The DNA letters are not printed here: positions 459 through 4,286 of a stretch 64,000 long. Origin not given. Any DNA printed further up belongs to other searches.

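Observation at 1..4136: SNF2 helicase fused to a PD-(D/E)xK nuclease, followed by an AAA ATPase: candidate defence module cut by the window edge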

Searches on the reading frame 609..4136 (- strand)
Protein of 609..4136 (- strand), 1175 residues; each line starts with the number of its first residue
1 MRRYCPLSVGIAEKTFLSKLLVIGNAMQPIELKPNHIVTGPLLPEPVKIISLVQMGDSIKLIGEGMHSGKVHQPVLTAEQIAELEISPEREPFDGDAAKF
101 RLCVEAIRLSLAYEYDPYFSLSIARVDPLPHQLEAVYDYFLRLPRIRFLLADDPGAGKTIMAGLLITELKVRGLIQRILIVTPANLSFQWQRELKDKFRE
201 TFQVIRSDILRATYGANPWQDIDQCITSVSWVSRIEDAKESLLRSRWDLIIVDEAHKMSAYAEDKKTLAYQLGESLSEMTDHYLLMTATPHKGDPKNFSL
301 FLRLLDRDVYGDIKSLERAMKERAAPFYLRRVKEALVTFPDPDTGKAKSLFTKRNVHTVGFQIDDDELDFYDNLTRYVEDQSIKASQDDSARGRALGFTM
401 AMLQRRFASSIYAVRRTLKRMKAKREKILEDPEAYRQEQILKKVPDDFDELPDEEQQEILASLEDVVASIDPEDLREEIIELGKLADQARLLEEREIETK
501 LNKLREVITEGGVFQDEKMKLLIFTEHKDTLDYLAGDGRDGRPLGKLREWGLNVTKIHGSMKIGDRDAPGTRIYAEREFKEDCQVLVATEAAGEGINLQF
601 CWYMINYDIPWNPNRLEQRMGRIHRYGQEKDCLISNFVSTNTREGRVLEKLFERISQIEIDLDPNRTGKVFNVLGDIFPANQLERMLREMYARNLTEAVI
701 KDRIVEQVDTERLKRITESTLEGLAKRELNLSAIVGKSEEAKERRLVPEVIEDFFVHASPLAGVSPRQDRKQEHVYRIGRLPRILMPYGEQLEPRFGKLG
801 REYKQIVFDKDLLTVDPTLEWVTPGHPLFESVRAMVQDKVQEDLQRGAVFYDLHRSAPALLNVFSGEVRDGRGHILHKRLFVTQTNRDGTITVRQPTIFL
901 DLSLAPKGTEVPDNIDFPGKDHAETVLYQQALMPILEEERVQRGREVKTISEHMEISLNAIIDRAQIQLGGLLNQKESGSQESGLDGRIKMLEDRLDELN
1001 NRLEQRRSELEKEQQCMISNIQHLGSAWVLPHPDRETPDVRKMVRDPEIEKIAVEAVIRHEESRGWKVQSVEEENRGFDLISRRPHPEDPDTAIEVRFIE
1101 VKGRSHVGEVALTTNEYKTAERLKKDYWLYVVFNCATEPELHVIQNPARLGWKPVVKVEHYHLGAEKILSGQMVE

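Call 7: search_protein_families(library=pfam, proteins=[window:609-4136:-], max_evalue=0.01)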
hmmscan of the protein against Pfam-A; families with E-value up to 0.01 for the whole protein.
window:609-4136:- (1175 aa): 8 families
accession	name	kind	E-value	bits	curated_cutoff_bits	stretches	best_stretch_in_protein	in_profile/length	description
PF00271.37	Helicase_C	-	2.5e-21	76.4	23.5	1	500-627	2-110/110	Helicase conserved C-terminal domain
PF13020.12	NOV_C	-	2.6e-20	72.7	22.1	1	1049-1144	1-91/91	Protein NO VEIN, C-terminal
PF00176.29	SNF2-rel_dom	-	3.5e-15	56.3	24.9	1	149-321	21-194/290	SNF2-related domain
PF04851.21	ResIII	-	6.5e-13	49.4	22.5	1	127-291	3-163/164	Type III restriction enzyme, res subunit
PF00270.35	DEAD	-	2.4e-07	31.1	26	1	149-293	18-162/167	DEAD/DEAH box helicase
PF13872.12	AAA_34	-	0.00015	21.2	27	1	129-281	44-210/306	P-loop containing NTP hydrolase pore-1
PF09848.15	SLFN-g3_helicase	-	0.005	16.6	24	1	153-263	9-96/354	Schlafen group 3, DNA/RNA helicase domain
PF14662.11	KASH_CCD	-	0.0076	16.7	43.3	1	989-1025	72-108/191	Coiled-coil region of CCDC155 or KASH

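Call 8: search_protein_families(library=padloc, proteins=[window:609-4136:-], max_evalue=0.01)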
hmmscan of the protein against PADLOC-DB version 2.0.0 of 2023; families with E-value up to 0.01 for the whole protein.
window:609-4136:- (1175 aa): 60 families (the best 25 are shown)
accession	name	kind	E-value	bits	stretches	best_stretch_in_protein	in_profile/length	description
PDLC00659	HmaA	-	8.5e-199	661.1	1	31-1134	6-1132/1176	SNF2 helicase / DEAD-box helicase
PDLC02620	DrmD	-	1.3e-131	438.5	1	35-839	5-785/1060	DrmD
PDLC02500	BrxHI|BrxHII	-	1.6e-101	339.4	1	85-715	48-655/933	BrxHI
PDLC02621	DrmD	-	2.1e-99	332.2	1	131-1016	125-1012/1040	DrmD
PDLC02504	BrxHI|BrxHII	-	2.2e-84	282.1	1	97-1017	79-956/971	BrxHII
PDLC02572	DrmA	-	1.5e-64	216.5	1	141-692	131-688/1043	DrmA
PDLC02619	DrmD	-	4.1e-61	205.2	2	114-536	19-431/872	DrmD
PDLC02634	DrmD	-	5.9e-53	177.9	1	117-659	81-616/900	DrmD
PDLC02632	DrmD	-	9.1e-53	177.7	1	142-634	137-632/662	DrmD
PDLC02633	DrmD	-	3.9e-49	165.4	1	132-638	130-641/839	DrmD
PDLC02623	DrmD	-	3.3e-48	162.2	3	390-699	430-686/1040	DrmD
PDLC02840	DpdE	-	2.1e-38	130.3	2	125-311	157-323/1091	DpdE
PDLC02843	DpdE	-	2.5e-35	119.7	2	126-324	157-333/1091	DpdE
PDLC02853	DpdE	-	5.2e-35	118.7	1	84-662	54-636/985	DpdE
PDLC02624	DrmD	-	5.9e-35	118.9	1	166-638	2-478/652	DrmD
PDLC03969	TmtA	-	2.5e-16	56.5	1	1044-1149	1385-1488/1563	-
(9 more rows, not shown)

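Call 9: search_protein_families(library=ncbifam, proteins=[window:609-4136:-], max_evalue=0.01)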
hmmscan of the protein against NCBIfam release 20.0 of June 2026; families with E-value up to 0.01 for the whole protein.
window:609-4136:- (1175 aa): 25 families
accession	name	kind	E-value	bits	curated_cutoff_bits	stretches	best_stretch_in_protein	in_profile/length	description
NF038317.1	DISARM_DrmD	equivalog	3.8e-112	376.4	610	1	129-1015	109-995/1021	DISARM system SNF2-like helicase DrmD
NF038318.1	DISARM_DrmD_b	equivalog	2e-60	204.9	950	2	114-536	16-428/868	DISARM system SNF2-like helicase DrmD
NF003426.0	PRK04914.1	equivalog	6.4e-58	196.8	576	2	98-317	124-343/959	RNA polymerase-associated protein RapA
NF041062.1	DpdE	equivalog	2.6e-50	171.4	500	2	123-324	149-333/1048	protein DpdE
NF042964.1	phospholipD_antiphage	equivalog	1.9e-46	158.9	1100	2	349-658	550-822/895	phospholipase D-like domain-containing anti-phage protein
NF053675.1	pilus_reg_Snf2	equivalog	9.6e-14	50.4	1100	2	482-649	843-995/1029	pilus expression-regulating Snf2 family helicase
NF058637.1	helic_SCO1167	equivalog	2.8e-12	45.5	1200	2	546-651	798-899/932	SCO1167/SCO6262 family helicase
TIGR01587.1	cas3_core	equivalog_domain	1.8e-09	37.2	102.45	2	554-630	251-323/358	CRISPR-associated helicase Cas3'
NF041790.1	anti-phage_ZorD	equivalog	6.7e-09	34.2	1500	1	585-633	983-1031/1035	type I Zorya anti-phage system protein ZorD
NF053631.1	RNA_helic_CshA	equivalog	4e-08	32.6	646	1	547-643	257-346/434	degradosome RNA helicase CshA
TIGR01389.1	recQ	equivalog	5.5e-07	28.4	640.2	1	547-634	244-326/591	DNA helicase RecQ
NF008744.0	PRK11776.1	equivalog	8.7e-07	27.8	524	1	546-650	261-359/460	ATP-dependent RNA helicase DbpA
NF008394.0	PRK11192.1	equivalog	2.5e-06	26.6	507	1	519-635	248-349/441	ATP-dependent RNA helicase SrmB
NF007882.0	PRK10590.1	equivalog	1.3e-05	24.4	743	1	546-633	264-346/456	ATP-dependent RNA helicase RhlE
NF053711.1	RNA_heli_RhlE1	exception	2.1e-05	23.5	750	1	546-633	263-345/434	RNA helicase RhlE1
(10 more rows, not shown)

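Call 10: find_encoding_contigs(protein=window:609-4136:-, flank=10000, max_places=6)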
Protein window:609-4136:- (1175 aa): 2 contigs read that carry it; 1 place shown.
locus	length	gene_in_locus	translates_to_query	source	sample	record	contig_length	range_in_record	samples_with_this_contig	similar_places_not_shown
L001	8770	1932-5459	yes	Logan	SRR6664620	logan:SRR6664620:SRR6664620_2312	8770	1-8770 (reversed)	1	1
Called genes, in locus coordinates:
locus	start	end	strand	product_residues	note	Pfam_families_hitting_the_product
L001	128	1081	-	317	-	-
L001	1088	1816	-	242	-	PF13580:SIS_2, PF01380:SIS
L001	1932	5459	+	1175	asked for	PF00176:SNF2-rel_dom, PF00270:DEAD (weak), PF04851:ResIII, PF00271:Helicase_C, PF13020:NOV_C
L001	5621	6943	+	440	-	PF02463:SMC_N (weak), PF11398:DUF2813 (weak), PF13175:AAA_15, PF13304:AAA_21, PF13175:AAA_15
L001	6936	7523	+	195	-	PF14103:DUF4276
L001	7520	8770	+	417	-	?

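Call 18: search_protein_families(library=padloc, proteins=[L001:5621-6943:+, L001:6936-7523:+, L001:7520-8770:+], max_evalue=0.001)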
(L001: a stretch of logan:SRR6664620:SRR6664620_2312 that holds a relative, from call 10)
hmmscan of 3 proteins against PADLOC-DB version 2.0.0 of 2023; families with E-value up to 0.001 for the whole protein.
L001:5621-6943:+ (440 aa): 116 families (the best 25 are shown)
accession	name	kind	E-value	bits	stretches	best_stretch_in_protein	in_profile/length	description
PDLC04184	HEC-01A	-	7.8e-59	197.9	1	1-388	1-397/464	-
PDLC04178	HEC-01A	-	3.2e-48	162.7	1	2-406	9-357/399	-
PDLC04182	HEC-01A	-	9.1e-44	148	1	2-403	4-373/406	-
PDLC04177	HEC-01A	-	5.9e-41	138.8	2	135-402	91-362/393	-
PDLC04175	HEC-01A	-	2.8e-40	136.5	2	218-402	143-332/363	-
PDLC04389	PDC-M07A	-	3.3e-37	126.5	2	240-388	211-377/443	-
PDLC04183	HEC-01A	-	3.3e-37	126.5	2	218-404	182-370/402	-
PDLC04176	HEC-01A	-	3.3e-33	113.6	1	2-419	3-358/371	-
PDLC04541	PDC-M25A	-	6.9e-32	109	2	204-405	138-338/380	-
PDLC02980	AriA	-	1.5e-30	105.2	2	280-383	220-304/304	-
PDLC04393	PDC-M07A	-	3.1e-30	103.5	2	224-390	193-361/435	-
PDLC04392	PDC-M07A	-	2e-29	100.9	1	1-390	1-359/432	-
PDLC04391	PDC-M07A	-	7.5e-29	98.9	1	1-390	1-357/412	-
PDLC02335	AbiLi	-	6.3e-25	85.9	1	1-415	49-269/326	AbiLi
PDLC02979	AriA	-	3.1e-23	81.2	2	1-122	1-87/373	-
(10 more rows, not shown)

L001:6936-7523:+ (195 aa): 5 families
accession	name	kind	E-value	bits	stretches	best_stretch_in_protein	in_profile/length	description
PDLC04194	HEC-01B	-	9.3e-07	26.8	1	4-191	6-199/204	-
PDLC04193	HEC-01B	-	2.2e-06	25.7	1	2-128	2-114/195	-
PDLC04197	HEC-01B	-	5e-06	24.3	1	4-148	3-142/192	-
PDLC04196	HEC-01B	-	5.6e-05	21.2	1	1-191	1-193/197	-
PDLC04210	HEC-01B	-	8.8e-05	20.4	1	5-130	7-142/217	-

L001:7520-8770:+ (417 aa): 10 families
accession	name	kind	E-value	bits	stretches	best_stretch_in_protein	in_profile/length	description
PDLC00661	HmaB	-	3.4e-56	188.7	2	2-203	5-186/973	DNA-adenine methylase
PDLC00660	HmaB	-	1.7e-52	176.5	2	2-204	6-188/967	DNA-adenine methylase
PDLC02189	DUF1156_MTase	-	1.2e-27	94.6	1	6-330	13-341/944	-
PDLC03352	MTase_II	-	1.9e-24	83.6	1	158-339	95-275/1023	Type II methyltransferase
PDLC03233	MTase_II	-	9.8e-23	78.6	2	138-320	106-288/731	Type II methyltransferase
PDLC03314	MTase_II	-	6.3e-16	55.6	1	6-305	13-313/944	Type II methyltransferase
PDLC03322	MTase_II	-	1.5e-05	22.1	1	155-197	65-107/446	Type II methyltransferase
PDLC03364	MTase_II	-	0.00011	19.3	1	157-212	61-116/380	Type II methyltransferase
PDLC03367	MTase_II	-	0.00013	18.5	1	156-196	43-83/633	Type II methyltransferase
PDLC03325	MTase_II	-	0.00097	16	0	157-197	94-134/426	Type II methyltransferase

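Call 19: search_protein_families(library=pfam, proteins=[L001:5621-6943:+, L001:6936-7523:+, L001:7520-8770:+], max_evalue=0.01)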
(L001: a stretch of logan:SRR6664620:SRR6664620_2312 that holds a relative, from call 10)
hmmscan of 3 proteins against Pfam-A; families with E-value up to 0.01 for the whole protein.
L001:5621-6943:+ (440 aa): 6 families
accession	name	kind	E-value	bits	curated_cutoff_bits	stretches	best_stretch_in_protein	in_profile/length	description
PF13304.12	AAA_21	-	5.7e-29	102.6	27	1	23-383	1-304/304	AAA domain, putative AbiEii toxin, Type IV TA system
PF13175.12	AAA_15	-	1.6e-20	74.5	32.1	2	1-95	1-83/374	AAA ATPase domain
PF11398.14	DUF2813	-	4.3e-10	40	21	1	1-44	2-45/372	Protein of unknown function (DUF2813)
PF02463.25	SMC_N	-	2.3e-09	37.5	40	1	1-42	1-45/220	RecF/RecN/SMC N terminal domain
PF13476.12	AAA_23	-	2.2e-05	25.6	27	1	4-44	1-42/201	AAA domain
PF13555.12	AAA_29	-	0.0003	20.9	27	1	3-44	2-45/61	P-loop containing region of AAA domain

L001:6936-7523:+ (195 aa): 1 family
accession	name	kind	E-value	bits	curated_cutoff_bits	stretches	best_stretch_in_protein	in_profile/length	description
PF14103.11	DUF4276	-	4.4e-09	37.3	30.2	1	8-186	1-191/192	Domain of unknown function (DUF4276)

L001:7520-8770:+ (417 aa): 2 families
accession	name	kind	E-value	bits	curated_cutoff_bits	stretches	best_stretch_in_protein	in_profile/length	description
PF06634.17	DUF1156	-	5.9e-23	81.2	24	1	12-62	2-53/73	Protein of unknown function (DUF1156)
PF02086.21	MethyltransfD12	-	0.00054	20.2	22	1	157-215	23-77/253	D12 class N6 adenine-specific DNA methyltransferase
